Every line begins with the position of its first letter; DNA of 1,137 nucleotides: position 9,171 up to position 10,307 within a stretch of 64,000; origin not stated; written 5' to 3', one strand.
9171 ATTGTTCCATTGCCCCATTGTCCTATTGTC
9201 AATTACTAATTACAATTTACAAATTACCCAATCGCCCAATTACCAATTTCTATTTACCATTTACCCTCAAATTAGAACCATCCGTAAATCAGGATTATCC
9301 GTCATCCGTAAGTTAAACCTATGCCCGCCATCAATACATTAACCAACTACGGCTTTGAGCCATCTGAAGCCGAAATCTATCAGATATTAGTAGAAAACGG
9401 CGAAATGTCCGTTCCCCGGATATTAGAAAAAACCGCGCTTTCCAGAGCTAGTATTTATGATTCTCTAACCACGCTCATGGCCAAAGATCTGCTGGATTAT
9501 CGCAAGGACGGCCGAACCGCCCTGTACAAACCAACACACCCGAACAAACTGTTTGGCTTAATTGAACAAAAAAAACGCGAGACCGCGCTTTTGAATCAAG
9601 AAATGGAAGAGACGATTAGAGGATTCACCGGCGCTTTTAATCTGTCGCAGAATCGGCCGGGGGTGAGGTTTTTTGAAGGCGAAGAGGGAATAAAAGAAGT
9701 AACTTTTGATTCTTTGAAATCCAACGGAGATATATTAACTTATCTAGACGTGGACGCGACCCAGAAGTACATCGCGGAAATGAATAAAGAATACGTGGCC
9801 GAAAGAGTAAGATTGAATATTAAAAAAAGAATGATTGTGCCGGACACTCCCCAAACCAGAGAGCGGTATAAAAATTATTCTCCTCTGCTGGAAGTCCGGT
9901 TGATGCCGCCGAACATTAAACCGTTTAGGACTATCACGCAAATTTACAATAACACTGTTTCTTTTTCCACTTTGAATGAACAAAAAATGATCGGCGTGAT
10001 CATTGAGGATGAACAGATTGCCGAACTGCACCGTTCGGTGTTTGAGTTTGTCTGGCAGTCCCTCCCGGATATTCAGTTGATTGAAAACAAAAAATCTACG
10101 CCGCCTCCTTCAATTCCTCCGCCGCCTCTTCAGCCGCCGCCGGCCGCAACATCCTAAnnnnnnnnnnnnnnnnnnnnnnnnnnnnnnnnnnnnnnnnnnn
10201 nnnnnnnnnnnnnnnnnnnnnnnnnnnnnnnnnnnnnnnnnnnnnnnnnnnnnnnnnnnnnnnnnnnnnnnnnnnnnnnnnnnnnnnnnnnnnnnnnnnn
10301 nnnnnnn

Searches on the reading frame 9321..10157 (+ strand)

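Call 82: search_protein_families(library=pfam, proteins=[window:9321-10157:+], max_evalue=0.00001)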
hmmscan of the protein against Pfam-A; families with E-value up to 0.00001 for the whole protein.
window:9321-10157:+ (278 aa): 2 families
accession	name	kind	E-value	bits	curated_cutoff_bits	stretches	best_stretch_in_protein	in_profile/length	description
PF01978.25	TrmB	-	5.8e-13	48.9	25.6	1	7-74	1-67/68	Sugar-specific transcriptional regulator TrmB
PF03965.22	Penicillinase_R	-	5.9e-07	30.3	22.6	1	15-105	4-98/115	Penicillinase repressor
